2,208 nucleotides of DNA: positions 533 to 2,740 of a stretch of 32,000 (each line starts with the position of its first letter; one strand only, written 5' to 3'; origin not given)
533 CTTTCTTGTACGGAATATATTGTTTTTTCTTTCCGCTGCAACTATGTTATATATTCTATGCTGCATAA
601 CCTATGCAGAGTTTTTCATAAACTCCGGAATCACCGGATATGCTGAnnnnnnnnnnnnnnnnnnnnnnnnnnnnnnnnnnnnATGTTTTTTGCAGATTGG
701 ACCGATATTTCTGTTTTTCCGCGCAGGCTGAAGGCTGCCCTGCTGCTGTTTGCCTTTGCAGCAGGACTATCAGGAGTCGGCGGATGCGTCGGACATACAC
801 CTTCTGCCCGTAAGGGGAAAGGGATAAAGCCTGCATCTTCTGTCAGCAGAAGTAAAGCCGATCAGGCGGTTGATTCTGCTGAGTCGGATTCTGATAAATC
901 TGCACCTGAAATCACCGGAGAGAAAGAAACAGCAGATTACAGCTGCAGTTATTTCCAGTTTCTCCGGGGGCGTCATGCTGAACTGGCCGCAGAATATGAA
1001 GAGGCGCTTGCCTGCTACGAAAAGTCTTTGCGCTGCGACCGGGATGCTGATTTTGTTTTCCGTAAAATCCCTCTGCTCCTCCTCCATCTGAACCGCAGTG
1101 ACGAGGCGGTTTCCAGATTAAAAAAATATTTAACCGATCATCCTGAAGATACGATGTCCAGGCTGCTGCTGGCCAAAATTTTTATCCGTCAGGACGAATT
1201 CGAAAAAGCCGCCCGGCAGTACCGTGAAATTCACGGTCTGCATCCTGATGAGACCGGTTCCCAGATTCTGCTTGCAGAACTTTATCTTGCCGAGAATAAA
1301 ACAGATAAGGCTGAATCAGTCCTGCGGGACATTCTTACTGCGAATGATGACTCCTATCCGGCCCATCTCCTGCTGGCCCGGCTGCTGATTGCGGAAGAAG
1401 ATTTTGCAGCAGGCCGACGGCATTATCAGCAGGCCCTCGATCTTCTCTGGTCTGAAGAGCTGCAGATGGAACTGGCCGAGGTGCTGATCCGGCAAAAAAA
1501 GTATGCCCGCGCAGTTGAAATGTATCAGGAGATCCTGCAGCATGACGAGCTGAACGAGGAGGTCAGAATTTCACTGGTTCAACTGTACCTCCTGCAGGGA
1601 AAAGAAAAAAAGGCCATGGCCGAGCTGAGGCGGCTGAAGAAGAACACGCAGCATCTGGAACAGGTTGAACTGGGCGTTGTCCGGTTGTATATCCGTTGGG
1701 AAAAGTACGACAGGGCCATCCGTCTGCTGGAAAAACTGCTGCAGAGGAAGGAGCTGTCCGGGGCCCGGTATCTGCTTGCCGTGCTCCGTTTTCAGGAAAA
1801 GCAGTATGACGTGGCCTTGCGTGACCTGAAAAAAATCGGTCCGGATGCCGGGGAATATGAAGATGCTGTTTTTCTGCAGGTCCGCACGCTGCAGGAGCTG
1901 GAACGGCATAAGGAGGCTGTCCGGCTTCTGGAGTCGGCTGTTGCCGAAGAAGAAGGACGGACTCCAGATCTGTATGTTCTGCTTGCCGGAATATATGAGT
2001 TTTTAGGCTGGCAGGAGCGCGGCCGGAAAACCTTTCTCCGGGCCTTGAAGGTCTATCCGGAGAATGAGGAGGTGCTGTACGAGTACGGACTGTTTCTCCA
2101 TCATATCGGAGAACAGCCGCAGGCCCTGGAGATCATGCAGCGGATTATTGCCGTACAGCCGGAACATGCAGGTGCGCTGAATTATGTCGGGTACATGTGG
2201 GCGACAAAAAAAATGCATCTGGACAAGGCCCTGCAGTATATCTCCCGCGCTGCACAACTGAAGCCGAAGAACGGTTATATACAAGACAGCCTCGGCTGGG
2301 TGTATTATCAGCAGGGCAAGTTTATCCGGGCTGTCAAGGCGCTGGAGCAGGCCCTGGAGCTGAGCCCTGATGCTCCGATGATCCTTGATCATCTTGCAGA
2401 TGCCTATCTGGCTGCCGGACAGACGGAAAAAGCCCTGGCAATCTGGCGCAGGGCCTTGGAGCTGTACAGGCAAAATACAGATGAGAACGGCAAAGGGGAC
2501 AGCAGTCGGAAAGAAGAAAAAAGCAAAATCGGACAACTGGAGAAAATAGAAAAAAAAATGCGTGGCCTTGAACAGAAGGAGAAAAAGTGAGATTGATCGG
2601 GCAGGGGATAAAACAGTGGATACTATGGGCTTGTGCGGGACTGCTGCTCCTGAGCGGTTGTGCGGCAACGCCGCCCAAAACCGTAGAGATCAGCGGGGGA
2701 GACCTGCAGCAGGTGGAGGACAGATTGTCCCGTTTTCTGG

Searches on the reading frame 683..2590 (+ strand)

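Call 3: search_protein_families(library=pfam, proteins=[window:683-2590:+], max_evalue=0.01)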
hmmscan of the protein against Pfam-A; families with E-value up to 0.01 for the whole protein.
window:683-2590:+ (635 aa): 34 families (the best 25 are shown)
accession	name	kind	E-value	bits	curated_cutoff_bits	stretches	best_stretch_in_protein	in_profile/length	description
PF14559.12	TPR_19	-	8.8e-39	132.1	25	5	268-323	1-56/68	Tetratricopeptide repeat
PF13432.12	TPR_16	-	1.7e-36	124.7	32.7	4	537-598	3-64/65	Tetratricopeptide repeat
PF13428.12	TPR_14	-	1.4e-35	118.5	23.5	5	194-234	4-44/44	Tetratricopeptide repeat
PF07719.23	TPR_2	-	1.9e-30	102.9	27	3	536-563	6-33/34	Tetratricopeptide repeat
PF13181.12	TPR_8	-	1.9e-23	81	25.7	1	537-563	7-33/34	Tetratricopeptide repeat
PF12895.13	ANAPC3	-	4.7e-23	81.7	27.2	3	340-418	3-81/82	Anaphase-promoting complex, cyclosome, subunit 3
PF13424.12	TPR_12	-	1.1e-22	80.4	30.1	3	512-561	25-75/77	Tetratricopeptide repeat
PF13174.12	TPR_6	-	5.7e-21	74.1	26.3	0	570-596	5-31/33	Tetratricopeptide repeat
PF23914.1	TPR_CcmH_CycH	-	5.1e-19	69.1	42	3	146-256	39-152/158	Cytochrome c-type biogenesis protein H TPR domain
PF00515.34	TPR_1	-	3.5e-18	65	27.8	1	537-563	7-33/34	Tetratricopeptide repeat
PF13431.12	TPR_17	-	2.1e-17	62.3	24.4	2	451-483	2-34/34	Tetratricopeptide repeat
PF25063.1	ARM_TT21_C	-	6.1e-17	62.6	35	1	139-294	37-200/209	Tetratricopeptide repeat protein 21 C-terminal ARM domain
PF13176.12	TPR_7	-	1.3e-16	59.7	27.9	0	568-600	2-34/36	Tetratricopeptide repeat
PF24575.1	TPR_Slam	-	1.4e-13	51.6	35.2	0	265-311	54-100/104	Surface lipoprotein assembly modifier, N-terminal TPR repeats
PF25062.1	ARM_TT21_N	-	4.5e-12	46.6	40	1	461-579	99-216/222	Tetratricopeptide repeat protein 21 N-terminal ARM repeat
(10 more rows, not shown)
